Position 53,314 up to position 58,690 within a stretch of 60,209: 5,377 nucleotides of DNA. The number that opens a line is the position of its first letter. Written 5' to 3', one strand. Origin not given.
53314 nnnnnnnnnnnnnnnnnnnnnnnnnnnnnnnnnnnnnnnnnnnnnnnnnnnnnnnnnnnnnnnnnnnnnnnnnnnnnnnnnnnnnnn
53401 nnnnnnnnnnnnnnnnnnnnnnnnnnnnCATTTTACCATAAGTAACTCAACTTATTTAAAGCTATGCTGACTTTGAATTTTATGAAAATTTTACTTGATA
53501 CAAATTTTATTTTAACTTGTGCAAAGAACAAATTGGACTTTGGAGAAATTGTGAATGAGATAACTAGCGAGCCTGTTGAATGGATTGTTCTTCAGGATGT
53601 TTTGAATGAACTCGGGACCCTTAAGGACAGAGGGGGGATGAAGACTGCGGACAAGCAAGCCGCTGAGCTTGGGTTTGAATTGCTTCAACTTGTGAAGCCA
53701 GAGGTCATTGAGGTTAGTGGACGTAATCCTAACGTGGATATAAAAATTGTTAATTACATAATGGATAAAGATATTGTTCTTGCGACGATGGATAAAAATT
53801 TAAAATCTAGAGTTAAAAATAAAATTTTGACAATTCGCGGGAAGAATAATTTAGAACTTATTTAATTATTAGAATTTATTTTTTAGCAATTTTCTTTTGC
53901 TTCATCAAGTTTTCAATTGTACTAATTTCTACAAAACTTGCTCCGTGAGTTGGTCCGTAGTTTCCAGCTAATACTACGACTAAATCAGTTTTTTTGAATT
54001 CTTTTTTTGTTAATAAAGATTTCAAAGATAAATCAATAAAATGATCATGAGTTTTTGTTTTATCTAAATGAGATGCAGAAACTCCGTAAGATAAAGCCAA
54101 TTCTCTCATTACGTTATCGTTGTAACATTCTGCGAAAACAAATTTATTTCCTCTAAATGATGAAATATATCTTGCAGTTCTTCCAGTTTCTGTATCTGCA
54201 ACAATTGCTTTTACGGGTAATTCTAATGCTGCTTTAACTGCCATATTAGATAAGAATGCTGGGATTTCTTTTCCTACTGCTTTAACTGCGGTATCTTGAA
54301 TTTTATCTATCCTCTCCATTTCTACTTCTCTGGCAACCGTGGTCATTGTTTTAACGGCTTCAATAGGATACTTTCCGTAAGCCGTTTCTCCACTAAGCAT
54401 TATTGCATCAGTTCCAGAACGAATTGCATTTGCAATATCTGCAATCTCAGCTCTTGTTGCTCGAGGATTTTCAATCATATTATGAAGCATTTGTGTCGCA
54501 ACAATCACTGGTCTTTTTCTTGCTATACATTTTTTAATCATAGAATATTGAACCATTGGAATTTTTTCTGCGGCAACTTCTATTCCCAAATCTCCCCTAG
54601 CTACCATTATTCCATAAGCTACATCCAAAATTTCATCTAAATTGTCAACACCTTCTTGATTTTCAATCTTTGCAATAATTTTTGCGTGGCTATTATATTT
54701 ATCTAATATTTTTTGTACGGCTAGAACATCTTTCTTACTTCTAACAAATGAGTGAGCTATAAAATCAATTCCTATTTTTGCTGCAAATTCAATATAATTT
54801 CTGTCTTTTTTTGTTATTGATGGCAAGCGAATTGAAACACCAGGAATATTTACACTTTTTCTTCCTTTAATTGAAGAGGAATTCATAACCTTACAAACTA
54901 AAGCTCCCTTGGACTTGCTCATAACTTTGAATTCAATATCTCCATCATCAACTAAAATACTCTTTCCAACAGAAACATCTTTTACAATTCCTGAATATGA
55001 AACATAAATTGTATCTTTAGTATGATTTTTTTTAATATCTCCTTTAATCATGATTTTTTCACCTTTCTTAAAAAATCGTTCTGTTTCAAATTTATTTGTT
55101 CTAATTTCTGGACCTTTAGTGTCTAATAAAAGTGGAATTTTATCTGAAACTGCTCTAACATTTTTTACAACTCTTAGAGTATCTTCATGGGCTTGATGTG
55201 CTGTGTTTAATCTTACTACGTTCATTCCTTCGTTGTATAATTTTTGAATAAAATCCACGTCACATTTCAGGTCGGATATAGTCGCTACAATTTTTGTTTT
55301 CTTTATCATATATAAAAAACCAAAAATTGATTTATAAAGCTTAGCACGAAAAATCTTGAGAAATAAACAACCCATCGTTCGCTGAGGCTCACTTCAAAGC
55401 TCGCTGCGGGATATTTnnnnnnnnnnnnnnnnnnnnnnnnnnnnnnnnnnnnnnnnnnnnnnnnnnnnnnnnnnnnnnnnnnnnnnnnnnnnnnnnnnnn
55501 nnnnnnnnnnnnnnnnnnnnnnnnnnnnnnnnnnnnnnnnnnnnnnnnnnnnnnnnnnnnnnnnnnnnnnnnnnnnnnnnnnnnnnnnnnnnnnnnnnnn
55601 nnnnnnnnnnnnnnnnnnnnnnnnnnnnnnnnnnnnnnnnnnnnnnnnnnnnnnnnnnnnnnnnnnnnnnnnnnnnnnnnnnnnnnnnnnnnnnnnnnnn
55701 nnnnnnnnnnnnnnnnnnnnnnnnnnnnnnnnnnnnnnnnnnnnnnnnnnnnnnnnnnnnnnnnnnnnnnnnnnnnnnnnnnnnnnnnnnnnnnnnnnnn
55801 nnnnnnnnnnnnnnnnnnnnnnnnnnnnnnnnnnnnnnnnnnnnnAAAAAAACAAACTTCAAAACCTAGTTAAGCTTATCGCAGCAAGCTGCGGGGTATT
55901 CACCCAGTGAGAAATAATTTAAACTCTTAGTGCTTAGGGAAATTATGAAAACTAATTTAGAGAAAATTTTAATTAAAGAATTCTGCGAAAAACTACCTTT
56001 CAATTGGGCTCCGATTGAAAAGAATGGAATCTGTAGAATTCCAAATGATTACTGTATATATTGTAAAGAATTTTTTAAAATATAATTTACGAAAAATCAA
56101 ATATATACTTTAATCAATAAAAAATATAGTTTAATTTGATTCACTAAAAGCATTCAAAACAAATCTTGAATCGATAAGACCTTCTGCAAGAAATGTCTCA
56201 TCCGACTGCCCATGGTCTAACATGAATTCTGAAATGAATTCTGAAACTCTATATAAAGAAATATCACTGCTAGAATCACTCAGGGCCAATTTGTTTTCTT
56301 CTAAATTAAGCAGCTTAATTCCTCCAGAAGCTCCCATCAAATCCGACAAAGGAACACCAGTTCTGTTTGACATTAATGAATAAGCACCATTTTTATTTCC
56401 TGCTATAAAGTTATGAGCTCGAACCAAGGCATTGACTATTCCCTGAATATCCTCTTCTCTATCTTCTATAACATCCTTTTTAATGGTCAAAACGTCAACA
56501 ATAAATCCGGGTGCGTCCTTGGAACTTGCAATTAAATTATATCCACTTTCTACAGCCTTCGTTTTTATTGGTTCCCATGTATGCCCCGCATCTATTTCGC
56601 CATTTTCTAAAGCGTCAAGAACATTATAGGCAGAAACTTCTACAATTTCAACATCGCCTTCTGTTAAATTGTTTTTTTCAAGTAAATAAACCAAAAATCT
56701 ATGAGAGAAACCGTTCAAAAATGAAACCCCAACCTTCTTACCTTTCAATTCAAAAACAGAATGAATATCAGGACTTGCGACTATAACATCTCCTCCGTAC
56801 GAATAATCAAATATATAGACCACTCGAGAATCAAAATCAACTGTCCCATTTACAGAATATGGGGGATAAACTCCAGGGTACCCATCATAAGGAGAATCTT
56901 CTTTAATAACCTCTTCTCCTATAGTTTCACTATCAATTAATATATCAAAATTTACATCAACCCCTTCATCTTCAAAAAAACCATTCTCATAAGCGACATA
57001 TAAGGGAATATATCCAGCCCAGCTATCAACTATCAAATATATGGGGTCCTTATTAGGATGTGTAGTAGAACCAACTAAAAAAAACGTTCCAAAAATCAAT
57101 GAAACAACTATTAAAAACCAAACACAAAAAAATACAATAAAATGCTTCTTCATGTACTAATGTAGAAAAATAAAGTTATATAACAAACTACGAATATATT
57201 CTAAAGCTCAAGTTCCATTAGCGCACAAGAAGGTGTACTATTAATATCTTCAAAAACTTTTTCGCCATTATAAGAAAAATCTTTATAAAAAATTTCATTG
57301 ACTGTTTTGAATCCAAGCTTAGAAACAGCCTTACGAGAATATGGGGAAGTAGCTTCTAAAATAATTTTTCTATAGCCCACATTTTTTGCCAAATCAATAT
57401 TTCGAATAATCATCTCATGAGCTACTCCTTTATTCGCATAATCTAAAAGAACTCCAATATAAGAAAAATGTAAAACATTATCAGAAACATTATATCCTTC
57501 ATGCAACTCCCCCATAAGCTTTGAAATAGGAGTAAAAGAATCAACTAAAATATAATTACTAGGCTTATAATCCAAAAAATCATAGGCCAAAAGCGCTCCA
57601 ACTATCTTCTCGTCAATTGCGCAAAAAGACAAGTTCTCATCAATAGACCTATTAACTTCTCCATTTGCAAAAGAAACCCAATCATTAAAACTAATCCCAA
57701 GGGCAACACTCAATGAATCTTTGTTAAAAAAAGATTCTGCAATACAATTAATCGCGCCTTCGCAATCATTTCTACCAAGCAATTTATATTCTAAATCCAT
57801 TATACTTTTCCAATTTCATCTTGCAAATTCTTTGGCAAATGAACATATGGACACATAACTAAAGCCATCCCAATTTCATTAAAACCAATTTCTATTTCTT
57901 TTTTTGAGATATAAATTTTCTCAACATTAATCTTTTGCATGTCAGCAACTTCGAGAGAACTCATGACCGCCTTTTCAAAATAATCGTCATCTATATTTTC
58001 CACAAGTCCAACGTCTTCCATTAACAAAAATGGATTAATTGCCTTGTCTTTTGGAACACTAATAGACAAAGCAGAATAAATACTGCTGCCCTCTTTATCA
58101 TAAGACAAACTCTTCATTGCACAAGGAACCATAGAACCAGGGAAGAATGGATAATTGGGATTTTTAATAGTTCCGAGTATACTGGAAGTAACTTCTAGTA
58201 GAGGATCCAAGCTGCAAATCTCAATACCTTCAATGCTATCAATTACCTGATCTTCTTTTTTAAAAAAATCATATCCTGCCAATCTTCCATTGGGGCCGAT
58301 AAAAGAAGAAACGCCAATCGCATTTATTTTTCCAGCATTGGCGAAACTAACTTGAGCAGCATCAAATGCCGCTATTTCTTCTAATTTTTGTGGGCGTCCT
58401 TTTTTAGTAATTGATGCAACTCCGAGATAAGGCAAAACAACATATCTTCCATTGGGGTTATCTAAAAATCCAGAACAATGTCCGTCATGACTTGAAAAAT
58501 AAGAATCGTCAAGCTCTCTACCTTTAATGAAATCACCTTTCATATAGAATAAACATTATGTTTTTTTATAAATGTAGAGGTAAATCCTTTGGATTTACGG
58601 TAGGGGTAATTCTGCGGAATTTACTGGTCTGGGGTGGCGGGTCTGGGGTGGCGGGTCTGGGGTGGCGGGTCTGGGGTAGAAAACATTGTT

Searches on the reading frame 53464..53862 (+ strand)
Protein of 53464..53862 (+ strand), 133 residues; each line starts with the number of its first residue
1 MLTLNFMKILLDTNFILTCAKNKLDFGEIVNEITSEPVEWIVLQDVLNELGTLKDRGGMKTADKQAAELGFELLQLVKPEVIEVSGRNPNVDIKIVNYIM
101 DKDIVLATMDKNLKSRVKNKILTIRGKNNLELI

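Call 46: search_protein_families(library=pfam, proteins=[window:53464-53862:+], max_evalue=0.001)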
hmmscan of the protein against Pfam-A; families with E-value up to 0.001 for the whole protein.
window:53464-53862:+ (133 aa): 1 family
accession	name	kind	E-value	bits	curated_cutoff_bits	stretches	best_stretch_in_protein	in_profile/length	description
PF18477.7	PIN_9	-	4.6e-09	36.9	26.3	1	9-121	1-107/116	PIN like domain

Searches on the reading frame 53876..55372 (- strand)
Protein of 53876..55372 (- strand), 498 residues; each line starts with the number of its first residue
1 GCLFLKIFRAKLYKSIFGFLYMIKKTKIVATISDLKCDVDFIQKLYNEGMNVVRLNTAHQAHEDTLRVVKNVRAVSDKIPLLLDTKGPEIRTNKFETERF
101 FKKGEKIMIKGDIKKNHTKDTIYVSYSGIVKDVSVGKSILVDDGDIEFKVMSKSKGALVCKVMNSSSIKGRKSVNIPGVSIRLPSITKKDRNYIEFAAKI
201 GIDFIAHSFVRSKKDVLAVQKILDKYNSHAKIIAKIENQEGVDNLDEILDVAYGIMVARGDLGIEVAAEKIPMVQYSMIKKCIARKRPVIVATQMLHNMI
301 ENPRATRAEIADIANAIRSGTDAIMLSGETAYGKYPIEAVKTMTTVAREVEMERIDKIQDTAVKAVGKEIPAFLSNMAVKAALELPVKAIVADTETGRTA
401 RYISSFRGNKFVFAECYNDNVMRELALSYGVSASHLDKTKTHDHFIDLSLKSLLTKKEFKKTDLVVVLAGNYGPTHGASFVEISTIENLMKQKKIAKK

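Call 46: search_protein_families(library=pfam, proteins=[window:53876-55372:-], max_evalue=0.001)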
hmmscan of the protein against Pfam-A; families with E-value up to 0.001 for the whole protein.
window:53876-55372:- (498 aa): 3 families
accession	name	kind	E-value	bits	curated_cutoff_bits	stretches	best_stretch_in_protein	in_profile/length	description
PF00224.27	PK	-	2.4e-111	372.4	30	1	24-340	2-328/328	Pyruvate kinase, barrel domain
PF02887.21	PK_C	-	4.7e-19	69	28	1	375-474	4-103/114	Pyruvate kinase, alpha/beta domain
PF03328.21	HpcH_HpaI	-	6.9e-05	22.7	25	1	192-265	75-157/221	HpcH/HpaI aldolase/citrate lyase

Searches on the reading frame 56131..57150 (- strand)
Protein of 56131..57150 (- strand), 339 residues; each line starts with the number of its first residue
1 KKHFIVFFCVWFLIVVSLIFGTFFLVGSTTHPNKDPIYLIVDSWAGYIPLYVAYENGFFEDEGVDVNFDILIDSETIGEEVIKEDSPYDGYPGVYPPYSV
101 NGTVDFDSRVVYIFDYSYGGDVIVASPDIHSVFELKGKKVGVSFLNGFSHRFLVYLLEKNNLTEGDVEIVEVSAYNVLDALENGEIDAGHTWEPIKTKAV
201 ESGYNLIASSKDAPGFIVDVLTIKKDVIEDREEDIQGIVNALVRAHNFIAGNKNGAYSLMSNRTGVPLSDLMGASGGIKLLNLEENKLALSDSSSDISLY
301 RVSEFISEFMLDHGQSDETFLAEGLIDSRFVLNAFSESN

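Call 46: search_protein_families(library=pfam, proteins=[window:56131-57150:-], max_evalue=0.001)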
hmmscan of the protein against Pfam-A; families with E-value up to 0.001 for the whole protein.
window:56131-57150:- (339 aa): 2 families
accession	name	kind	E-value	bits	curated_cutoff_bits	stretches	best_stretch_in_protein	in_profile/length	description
PF09084.16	NMT1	-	4.6e-17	63.1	20.5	1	47-252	4-212/216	NMT1/THI5 like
PF13379.11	NMT1_2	-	1.1e-13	52.1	24.7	1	136-254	122-243/252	NMT1-like family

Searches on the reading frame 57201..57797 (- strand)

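Call 46: search_protein_families(library=pfam, proteins=[window:57201-57797:-], max_evalue=0.001)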
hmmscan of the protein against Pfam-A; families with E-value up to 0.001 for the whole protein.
window:57201-57797:- (198 aa): 2 families
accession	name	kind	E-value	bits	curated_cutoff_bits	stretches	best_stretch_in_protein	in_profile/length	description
PF00583.31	Acetyltransf_1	-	0.0002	22.1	20.7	1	60-163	39-116/116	Acetyltransferase (GNAT) family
PF13673.13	Acetyltransf_10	-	0.0004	20.8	23.6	1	106-173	50-117/128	Acetyltransferase (GNAT) domain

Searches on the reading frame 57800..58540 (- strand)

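Call 46: search_protein_families(library=pfam, proteins=[window:57800-58540:-], max_evalue=0.001)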
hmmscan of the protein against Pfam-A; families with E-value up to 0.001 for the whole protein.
window:57800-58540:- (246 aa): 2 families
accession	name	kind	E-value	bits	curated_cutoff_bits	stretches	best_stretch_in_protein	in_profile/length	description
PF02329.21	HDC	-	2.8e-18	66.5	25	1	9-238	7-267/294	Histidine carboxylase PI chain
PF01862.21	PvlArgDC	-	1e-08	35.7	22.7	1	132-232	58-160/161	Pyruvoyl-dependent arginine decarboxylase (PvlArgDC)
